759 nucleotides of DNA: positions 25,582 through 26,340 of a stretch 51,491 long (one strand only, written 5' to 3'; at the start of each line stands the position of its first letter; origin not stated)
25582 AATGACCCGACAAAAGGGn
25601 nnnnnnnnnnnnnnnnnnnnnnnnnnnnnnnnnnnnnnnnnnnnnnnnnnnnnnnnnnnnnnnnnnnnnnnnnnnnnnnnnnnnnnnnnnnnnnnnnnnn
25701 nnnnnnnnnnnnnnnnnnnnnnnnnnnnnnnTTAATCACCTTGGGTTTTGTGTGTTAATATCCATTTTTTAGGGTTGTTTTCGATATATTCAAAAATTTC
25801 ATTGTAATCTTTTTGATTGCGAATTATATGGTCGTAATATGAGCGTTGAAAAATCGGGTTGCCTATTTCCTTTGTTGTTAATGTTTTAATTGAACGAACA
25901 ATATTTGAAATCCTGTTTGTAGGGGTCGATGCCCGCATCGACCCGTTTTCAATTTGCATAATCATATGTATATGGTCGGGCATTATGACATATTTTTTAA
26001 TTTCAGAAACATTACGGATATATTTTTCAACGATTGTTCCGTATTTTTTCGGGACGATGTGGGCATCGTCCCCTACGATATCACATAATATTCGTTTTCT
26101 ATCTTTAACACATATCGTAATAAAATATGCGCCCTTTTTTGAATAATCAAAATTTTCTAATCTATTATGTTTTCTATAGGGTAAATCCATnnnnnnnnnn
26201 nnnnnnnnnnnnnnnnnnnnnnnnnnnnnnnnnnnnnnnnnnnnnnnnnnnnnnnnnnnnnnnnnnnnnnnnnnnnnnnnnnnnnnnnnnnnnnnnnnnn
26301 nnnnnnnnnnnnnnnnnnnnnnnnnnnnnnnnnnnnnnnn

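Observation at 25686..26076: REP-like GTAG-hairpin 26-mer present three times, two of them translated in frame inside the RAYT-like gene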

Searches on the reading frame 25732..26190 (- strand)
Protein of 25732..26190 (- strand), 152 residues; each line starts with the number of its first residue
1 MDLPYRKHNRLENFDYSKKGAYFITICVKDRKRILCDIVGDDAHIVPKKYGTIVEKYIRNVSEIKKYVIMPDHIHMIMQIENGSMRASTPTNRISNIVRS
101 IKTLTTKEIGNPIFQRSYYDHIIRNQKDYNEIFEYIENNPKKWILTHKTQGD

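Call 6: search_protein_families(library=pfam, proteins=[window:25732-26190:-], max_evalue=0.01)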
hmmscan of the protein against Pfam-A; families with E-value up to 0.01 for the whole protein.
window:25732-26190:- (152 aa): 1 family
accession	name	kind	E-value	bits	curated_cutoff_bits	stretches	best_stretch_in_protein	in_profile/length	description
PF01797.21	Y1_Tnp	-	7.4e-06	26.5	23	1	21-139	6-121/121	Transposase IS200 like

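Call 9: find_homologous_proteins(query=window:25732-26190:-, max_evalue=0.001)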
Query window:25732-26190:- (152 aa): 4386 proteins with E <= 0.001 among 4397 candidates; the best 120 are listed.
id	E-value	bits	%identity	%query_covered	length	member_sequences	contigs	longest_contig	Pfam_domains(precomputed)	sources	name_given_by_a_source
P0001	1.6e-94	331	95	100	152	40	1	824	PF01797.22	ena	-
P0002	3.9e-87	307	90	100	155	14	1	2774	PF01797.22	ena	-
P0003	1.1e-84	300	86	100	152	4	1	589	-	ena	-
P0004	3.0e-84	298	85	100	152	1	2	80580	PF01797.22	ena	-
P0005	7.8e-82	290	85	99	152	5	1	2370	-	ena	-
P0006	3.6e-81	288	83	99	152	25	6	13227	-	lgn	-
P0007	7.6e-81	287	85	99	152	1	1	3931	-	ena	-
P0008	2.6e-80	285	84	100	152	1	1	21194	PF01797.22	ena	-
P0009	1.2e-79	283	84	99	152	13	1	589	PF01797.22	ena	-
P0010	1.3e-79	283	83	99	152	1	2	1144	PF01797.22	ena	-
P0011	1.4e-79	283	82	100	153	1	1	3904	-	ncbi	-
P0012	8.6e-79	280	81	98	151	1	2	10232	PF01797.22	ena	-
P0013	1.0e-78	280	82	100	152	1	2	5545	-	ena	-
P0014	1.1e-78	280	80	99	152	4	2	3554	PF01797.22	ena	-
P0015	1.2e-78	280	83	99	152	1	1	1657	-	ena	-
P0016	4.9e-78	278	80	100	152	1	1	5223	PF01797.22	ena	-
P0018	5.9e-76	271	80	99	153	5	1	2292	PF01797.22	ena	-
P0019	1.2e-75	270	78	99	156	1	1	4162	PF01797.22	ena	-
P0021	2.1e-75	269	79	100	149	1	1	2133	PF01797.22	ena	-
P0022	2.1e-75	269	79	99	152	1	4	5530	PF01797.22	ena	-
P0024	3.6e-75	269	79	99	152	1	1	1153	PF01797.22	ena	-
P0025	5.8e-75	268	79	99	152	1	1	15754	PF01797.22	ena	-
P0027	9.7e-75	267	78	97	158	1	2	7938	PF01797.22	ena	-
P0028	9.7e-75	267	78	97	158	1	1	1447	PF01797.22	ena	-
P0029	1.6e-74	267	78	97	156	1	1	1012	PF01797.22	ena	-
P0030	1.8e-74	266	79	99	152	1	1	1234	PF01797.22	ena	-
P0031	2.2e-74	266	78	100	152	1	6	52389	PF01797.22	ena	-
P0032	2.3e-74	266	79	100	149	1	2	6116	PF01797.22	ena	-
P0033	2.4e-74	266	79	100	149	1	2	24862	PF01797.22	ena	-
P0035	5.1e-74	265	76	99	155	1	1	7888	PF01797.22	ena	-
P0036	5.6e-74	265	76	100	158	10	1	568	PF01797.22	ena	-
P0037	7.1e-74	264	78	95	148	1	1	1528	PF01797.22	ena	-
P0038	7.8e-74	264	78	99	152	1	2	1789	PF01797.22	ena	-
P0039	1.2e-73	264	77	99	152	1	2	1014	PF01797.22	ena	-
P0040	3.8e-73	262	79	95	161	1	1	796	PF01797.22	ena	-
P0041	4.6e-73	262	79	95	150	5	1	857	PF01797.22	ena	-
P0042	7.6e-73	261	76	97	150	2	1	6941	PF01797.22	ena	-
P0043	5.3e-72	258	75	99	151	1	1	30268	PF01797.22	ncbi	-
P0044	1.5e-71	257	76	100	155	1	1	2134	PF01797.22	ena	-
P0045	2.0e-71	257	75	99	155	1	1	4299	PF01797.22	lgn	-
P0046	2.1e-71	256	76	97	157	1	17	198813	PF01797.22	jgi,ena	-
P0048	3.4e-71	256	76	99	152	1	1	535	PF01797.22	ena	-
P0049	3.9e-71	256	72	99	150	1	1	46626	PF01797.22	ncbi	-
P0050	6.2e-71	255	73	95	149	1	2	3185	PF01797.22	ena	-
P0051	1.0e-70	254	75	99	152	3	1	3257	PF01797.22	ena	-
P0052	1.5e-70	254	74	95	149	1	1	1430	PF01797.22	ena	-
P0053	1.7e-70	253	73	97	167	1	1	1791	PF01797.22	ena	-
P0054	1.9e-70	253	74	97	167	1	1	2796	PF01797.22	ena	-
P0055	2.1e-70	253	79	94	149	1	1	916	PF01797.22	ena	-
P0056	2.2e-70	253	74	95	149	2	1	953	PF01797.22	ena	-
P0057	2.4e-70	253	76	97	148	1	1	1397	PF01797.22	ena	-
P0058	2.4e-70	253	76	97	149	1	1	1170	PF01797.22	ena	-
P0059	3.0e-70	253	77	93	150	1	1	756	PF01797.22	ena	-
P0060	3.1e-70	253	72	99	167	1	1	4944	PF01797.22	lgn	-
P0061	8.0e-70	251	75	97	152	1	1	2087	PF01797.22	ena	-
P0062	1.0e-69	251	74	99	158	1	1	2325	PF01797.22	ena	-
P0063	1.1e-69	251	75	95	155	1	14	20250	PF01797.22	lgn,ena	-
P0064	1.2e-69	251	75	95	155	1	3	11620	PF01797.22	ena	-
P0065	1.7e-69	250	72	97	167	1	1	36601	PF01797.22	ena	-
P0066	2.2e-69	250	74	95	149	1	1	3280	PF01797.22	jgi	jgi:REP element-mobilizing transposase RayT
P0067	2.3e-69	250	73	99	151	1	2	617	PF01797.22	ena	-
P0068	2.4e-69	250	76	96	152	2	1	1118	PF01797.22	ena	-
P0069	2.5e-69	250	74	93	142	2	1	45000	PF01797.22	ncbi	-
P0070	3.1e-69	249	77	94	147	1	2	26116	PF01797.22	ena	-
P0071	3.5e-69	249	75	95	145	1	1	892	PF01797.22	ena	-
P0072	3.6e-69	249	76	94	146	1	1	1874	PF01797.22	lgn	-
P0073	3.7e-69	249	74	95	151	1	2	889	PF01797.22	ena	-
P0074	4.1e-69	249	74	97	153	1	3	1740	PF01797.22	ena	-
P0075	4.8e-69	249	74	97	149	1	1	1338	PF01797.22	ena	-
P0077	5.3e-69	249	75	97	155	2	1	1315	PF01797.22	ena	-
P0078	5.9e-69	249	72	99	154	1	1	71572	PF01797.22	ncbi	-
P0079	6.0e-69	248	74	97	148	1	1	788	PF01797.22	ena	-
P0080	7.0e-69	248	75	99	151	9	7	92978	PF01797.22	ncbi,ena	-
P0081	7.7e-69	248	69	99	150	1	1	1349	PF01797.22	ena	-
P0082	8.2e-69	248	79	89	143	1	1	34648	PF01797.22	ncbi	-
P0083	8.9e-69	248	72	97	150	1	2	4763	PF01797.22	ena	-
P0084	1.1e-68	248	74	99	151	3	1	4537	PF01797.22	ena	-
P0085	1.2e-68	247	72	100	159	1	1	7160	PF01797.22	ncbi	-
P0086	1.2e-68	247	70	99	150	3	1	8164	PF01797.22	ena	-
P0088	1.6e-68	247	73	97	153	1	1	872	PF01797.22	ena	-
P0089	2.0e-68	247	68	95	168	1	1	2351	PF01797.22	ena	-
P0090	2.1e-68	247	72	97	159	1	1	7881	PF01797.22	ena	-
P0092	3.1e-68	246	84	86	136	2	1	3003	PF01797.22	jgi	-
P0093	3.3e-68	246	74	95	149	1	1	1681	PF01797.22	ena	-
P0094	3.5e-68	246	71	99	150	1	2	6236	PF01797.22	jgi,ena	jgi:REP element-mobilizing transposase RayT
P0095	4.0e-68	246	76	94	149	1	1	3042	PF01797.22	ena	-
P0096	4.7e-68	246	71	97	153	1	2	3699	PF01797.22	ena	-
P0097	5.4e-68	245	70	100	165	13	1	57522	PF01797.22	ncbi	-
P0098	5.8e-68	245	74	97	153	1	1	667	PF01797.22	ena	-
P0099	6.8e-68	245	73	97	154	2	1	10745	PF01797.22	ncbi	-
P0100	7.0e-68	245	74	100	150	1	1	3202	PF01797.22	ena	-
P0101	7.1e-68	245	71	98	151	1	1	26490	PF01797.22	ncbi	-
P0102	7.8e-68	245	73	96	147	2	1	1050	PF01797.22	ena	-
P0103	9.6e-68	245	76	95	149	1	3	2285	PF01797.22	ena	-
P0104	1.2e-67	244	72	99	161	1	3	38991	PF01797.22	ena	-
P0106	1.6e-67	244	72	95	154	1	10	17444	PF01797.22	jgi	-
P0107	1.7e-67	244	73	95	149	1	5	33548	PF01797.22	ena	-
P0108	1.7e-67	244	71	96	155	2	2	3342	PF01797.22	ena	-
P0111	2.0e-67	244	68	99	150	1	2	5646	PF01797.22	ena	-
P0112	2.7e-67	243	68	99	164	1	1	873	PF01797.22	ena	-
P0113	2.8e-67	243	72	97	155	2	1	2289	PF01797.22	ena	-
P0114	3.7e-67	243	73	96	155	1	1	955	PF01797.22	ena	-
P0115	3.8e-67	243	76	95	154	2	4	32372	PF01797.22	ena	-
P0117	4.9e-67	242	71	97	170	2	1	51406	PF01797.22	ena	-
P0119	6.9e-67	242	74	99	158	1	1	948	PF01797.22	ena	-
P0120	7.1e-67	242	76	97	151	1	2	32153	PF01797.22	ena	-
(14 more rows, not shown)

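Call 12: find_related_loci(query=A1, collection=genome_contigs, flank=10000)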
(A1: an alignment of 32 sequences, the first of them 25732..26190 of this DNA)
Query A1 (152 aa) in genome_contigs; peptide patterns used: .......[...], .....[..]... (x = any residue, [..] = any of these).
599 stretches matched a pattern (row limit reached: there are more); 438 encode a relative of the query (tblastn E <= 1e-3); the best 80 are kept; 80 distinct loci.
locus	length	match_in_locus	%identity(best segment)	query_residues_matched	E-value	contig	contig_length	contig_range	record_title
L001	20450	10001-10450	86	1-150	4e-87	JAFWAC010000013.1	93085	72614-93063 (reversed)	MAG: Clostridia bacterium isolate RGIG5552 Sheep_Colon.Co__c645534, whole genome shotgun sequence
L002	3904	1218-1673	82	1-152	2e-83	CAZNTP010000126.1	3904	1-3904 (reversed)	MAG TPA_asm: uncultured Ruminococcus sp. isolate SRP315200_co1_209 genome assembly, contig: NODE_60501_length_3904_cov_7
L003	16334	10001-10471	66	4-150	7e-70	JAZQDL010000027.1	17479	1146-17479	MAG: Faecousia sp. isolate T1900044636_TS20190102.MAGScoT_cleanbin_000048 SGB_1156_k141_62914, whole genome shotgun sequ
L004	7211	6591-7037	66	1-148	3e-68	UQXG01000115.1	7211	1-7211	uncultured Clostridiales bacterium isolate UMGS729 genome assembly, contig: NODE_763_length_7211_cov_8.065959, whole gen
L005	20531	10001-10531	57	4-148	1e-65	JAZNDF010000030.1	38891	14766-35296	MAG: Faecousia sp. isolate T1900044728_TS20190194.MAGScoT_cleanbin_000021 SGB_1981_k141_1580613, whole genome shotgun se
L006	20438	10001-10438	68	1-145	3e-65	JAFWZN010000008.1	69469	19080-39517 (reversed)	MAG: Clostridia bacterium isolate RGIG6213 Sheep_Rectum-2__c26303, whole genome shotgun sequence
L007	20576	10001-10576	54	4-148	4e-64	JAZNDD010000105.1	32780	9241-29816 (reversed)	MAG: Faecousia sp. isolate T1900044728_TS20190194.MAGScoT_cleanbin_000037 SGB_1983_k141_165818, whole genome shotgun seq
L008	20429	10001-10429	63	1-143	2e-62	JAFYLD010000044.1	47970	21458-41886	MAG: Clostridia bacterium isolate RGIG7190 Water_buffalos_Cecum-1__c874673, whole genome shotgun sequence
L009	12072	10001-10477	60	3-143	5e-61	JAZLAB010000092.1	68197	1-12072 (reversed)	MAG: Faecousia sp. isolate T1900045082_TC20190076.MAGScoT_cleanbin_000012 SGB_4664_k141_1421369, whole genome shotgun se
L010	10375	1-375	76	26-151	9e-61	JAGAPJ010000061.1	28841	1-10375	MAG: Clostridia bacterium isolate RGIG8652 Water_deer_Cecum.Co__c512490, whole genome shotgun sequence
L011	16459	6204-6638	63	2-143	4e-57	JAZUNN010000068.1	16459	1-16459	MAG: Acutalibacteraceae bacterium isolate T1900044885_TS20190351.MAGScoT_cleanbin_000025 SGB_3224_k141_581815, whole gen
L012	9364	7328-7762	58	3-145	9e-56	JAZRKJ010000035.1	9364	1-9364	MAG: Acutalibacteraceae bacterium isolate T1900045447_YK20190138.MAGScoT_cleanbin_000006 SGB_7165_k141_3924593, whole ge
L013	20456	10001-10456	57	3-150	4e-55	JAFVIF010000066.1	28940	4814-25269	MAG: Clostridia bacterium isolate RGIG5194 Sheep_Cecum-1__c647138, whole genome shotgun sequence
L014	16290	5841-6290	59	1-145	5e-51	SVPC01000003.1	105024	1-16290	MAG: Oscillospiraceae bacterium isolate SIG581 NODE_4655_length_105024_cov_2.016359, whole genome shotgun sequence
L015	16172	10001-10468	53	1-143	4e-49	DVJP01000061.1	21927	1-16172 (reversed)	MAG TPA_asm: Candidatus Merdivicinus excrementipullorum isolate CHK199-13235 CHK199__C255316_L21927_ERR3414594, whole ge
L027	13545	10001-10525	43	1-146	3e-40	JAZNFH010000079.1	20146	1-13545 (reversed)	MAG: Faecousia sp. isolate T1900044714_TS20190180.MAGScoT_cleanbin_000072 SGB_1863_k141_1359859, whole genome shotgun se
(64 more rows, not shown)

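Call 32: search_solved_structures(query=A1, max_evalue=1, show_alignments=3)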
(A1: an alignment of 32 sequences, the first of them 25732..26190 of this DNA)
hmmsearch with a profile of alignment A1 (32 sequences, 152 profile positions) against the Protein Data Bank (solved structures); distinct sequences matched with E-value up to 1: 4.
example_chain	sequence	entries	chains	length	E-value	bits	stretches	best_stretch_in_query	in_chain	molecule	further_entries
4er8_A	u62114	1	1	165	2.3e-08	36.9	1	54-145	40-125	TnpArep for protein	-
2xm3_A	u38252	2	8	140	0.45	13.3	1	19-79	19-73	TRANSPOSASE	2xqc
2xma_A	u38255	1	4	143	0.47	13.2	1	19-79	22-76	TRANSPOSASE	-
2xo6_A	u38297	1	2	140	0.61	12.8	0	19-79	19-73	TRANSPOSASE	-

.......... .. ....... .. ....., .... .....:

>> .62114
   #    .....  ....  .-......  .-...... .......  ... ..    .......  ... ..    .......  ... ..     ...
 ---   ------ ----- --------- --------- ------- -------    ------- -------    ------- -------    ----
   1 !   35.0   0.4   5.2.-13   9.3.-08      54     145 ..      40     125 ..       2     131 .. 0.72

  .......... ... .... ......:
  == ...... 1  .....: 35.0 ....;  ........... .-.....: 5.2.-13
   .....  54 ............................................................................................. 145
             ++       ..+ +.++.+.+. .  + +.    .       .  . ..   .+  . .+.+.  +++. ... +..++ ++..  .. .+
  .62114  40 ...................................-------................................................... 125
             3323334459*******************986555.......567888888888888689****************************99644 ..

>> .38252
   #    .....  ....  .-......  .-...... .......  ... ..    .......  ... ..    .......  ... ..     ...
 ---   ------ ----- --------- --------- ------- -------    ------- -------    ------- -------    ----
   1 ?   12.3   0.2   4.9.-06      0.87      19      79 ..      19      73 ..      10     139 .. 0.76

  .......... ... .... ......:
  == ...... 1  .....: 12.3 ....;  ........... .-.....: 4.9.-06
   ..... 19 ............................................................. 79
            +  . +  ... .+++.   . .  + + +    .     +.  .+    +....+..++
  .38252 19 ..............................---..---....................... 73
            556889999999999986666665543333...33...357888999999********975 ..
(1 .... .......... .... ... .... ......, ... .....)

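Call 37: predict_structure(alignment_id=A1)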
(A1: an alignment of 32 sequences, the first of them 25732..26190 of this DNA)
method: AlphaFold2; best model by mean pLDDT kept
length: 152 residues; sequences in the alignment: 32
mean_pLDDT: 56.0   pTM: 0.54
mean pLDDT of the five models: 56.0, 54.6, 51.1, 45.8, 43.2
residues with pLDDT >= 90: 0; 70-90: 35; 50-70: 52; < 50: 65
segments of 3 or more residues with pLDDT < 50: 1-10, 31-51, 83-93, 103-119
pLDDT, mean of each block of 10 residues (from residue 1): 40 52 59 39 37 60 77 72 44 51 47 46 71 80 67 45
secondary structure, 60 per line:
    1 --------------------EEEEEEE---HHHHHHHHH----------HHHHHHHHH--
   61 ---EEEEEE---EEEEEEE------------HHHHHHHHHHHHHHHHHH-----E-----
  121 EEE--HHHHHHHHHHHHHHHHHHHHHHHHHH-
elements in order: E21-27 H31-39 H50-58 E64-69 E73-79 H92-109 E121-123 H126-151

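Call 48: search_dna_similar(query=window:25732-26190:-, collection=plasmids, mode=protein, max_rows=30, rows=spread)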
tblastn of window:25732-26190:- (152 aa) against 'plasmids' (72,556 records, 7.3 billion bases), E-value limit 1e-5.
Records with a match: 6; places in all: 6; records where one place covers at least 80% of the query: 5.
Best place of each record, by identity: <60% 6.
By first word of the organism name: Leptolinea 1; Spirosoma 1; Fulvitalea 1; Monoglobus 1; Escherichia 1; Chloroflexota 1.
By predicted mobility (MOB-suite, as given by PLSDB): non-mobilizable 6.
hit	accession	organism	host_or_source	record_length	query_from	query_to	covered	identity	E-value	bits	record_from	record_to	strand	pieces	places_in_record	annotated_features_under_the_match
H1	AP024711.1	Leptolinea sp. HRD-7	-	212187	2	145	95%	36.2%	5e-22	98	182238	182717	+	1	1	hypothetical protein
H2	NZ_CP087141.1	Spirosoma sp. KNUC1025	Brassica napus,single cell,rhizosphere ...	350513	5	143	91%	29.5%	1e-12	71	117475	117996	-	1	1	transposase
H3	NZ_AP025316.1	Fulvitalea axinellae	-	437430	10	143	88%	29.1%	3e-15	79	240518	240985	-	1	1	transposase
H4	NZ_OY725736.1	Monoglobus pectinilyticus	-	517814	20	143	82%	29.9%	4e-11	67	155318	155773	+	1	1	transposase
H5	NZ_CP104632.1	Escherichia coli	cell culture,In-house environment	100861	16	142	84%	28.6%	2e-6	53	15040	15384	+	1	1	rayT: REP-associated tyrosine transposase RayT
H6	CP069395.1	Chloroflexota bacterium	single cell,cold seep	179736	54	143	59%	28.7%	2e-7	56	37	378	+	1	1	transposase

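Call 49: get_annotated_region(hit=H1, flank=1500)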
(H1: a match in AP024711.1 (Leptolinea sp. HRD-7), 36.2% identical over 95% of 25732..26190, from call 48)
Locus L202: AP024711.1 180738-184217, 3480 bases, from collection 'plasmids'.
description: Leptolinea sp. HRD-7 plasmid HRD7plasmid DNA, complete genome
organism: Leptolinea sp. HRD-7 (NCBI taxid 2830982)
taxonomy: Bacteria; Chloroflexota; Anaerolineae; Anaerolineales; Anaerolineaceae; Leptolinea; Leptolinea sp. HRD-7
host: -; source: -; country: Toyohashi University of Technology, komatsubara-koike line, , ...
typing (MOB-suite, as given by PLSDB): non-mobilizable
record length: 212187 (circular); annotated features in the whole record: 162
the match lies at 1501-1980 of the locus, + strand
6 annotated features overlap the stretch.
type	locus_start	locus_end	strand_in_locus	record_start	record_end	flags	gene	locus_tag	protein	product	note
CDS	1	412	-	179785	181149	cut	-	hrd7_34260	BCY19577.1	transcriptional regulator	-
CDS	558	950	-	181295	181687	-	-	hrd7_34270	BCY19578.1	hypothetical protein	-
CDS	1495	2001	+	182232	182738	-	-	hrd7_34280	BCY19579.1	hypothetical protein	-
CDS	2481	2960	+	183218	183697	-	-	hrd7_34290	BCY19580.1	prolyl-tRNA editing protein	-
CDS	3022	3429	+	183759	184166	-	-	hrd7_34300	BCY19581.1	hypothetical protein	-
CDS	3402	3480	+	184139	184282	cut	-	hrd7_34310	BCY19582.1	hypothetical protein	-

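Call 50: get_annotated_region(hit=H2, flank=1500)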
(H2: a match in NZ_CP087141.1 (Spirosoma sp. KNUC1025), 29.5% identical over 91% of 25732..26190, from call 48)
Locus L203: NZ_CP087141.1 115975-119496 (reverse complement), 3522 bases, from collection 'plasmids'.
description: Spirosoma sp. KNUC1025 plasmid unnamed2, complete sequence
organism: Spirosoma sp. KNUC1025 (NCBI taxid 2894082)
taxonomy: Bacteria; Bacteroidota; Cytophagia; Cytophagales; Cytophagaceae; Spirosoma; Spirosoma sp. KNUC1025
host: -; source: Brassica napus,single cell,rhizosphere soil; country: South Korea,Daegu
typing (MOB-suite, as given by PLSDB): non-mobilizable
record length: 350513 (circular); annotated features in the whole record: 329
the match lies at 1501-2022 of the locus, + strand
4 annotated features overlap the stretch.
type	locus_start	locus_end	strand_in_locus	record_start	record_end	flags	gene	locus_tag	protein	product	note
CDS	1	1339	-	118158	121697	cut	-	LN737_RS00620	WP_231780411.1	SusC/RagA family TonB-linked outer membrane protein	GO:0071702 - organic substance transport [Evidence IEA]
CDS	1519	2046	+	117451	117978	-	-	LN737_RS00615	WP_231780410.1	transposase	-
CDS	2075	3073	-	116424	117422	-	-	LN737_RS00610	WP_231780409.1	FecR domain-containing protein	-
CDS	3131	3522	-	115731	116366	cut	-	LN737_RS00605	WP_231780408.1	sigma-70 family RNA polymerase sigma factor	GO:0006352 - DNA-templated transcription initiation [Evidence IEA]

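Call 51: get_annotated_region(hit=H3, flank=1500)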
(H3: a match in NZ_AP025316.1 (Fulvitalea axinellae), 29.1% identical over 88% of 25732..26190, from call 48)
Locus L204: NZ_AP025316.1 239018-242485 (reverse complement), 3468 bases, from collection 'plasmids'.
description: Fulvitalea axinellae strain DSM 100852 plasmid pFA2, complete sequence
organism: Fulvitalea axinellae (NCBI taxid 1182444)
taxonomy: Bacteria; Bacteroidota; Cytophagia; Cytophagales; Persicobacteraceae; Fulvitalea; Fulvitalea axinellae
host: -; source: -; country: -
typing (MOB-suite, as given by PLSDB): non-mobilizable
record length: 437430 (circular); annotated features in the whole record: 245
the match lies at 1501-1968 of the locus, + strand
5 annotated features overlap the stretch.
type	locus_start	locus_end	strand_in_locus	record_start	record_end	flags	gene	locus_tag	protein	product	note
CDS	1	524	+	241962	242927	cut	-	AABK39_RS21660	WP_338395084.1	DUF4373 domain-containing protein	-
CDS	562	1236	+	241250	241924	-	-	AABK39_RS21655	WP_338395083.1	hypothetical protein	-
CDS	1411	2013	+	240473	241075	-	-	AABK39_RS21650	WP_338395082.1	transposase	GO:0006313 - DNA transposition [Evidence IEA]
CDS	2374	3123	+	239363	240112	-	cas6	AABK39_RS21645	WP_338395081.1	CRISPR-associated endoribonuclease Cas6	GO:0043571 - maintenance of CRISPR repeat elements [Evidence IEA]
CDS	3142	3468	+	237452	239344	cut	-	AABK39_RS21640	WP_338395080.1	hypothetical protein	-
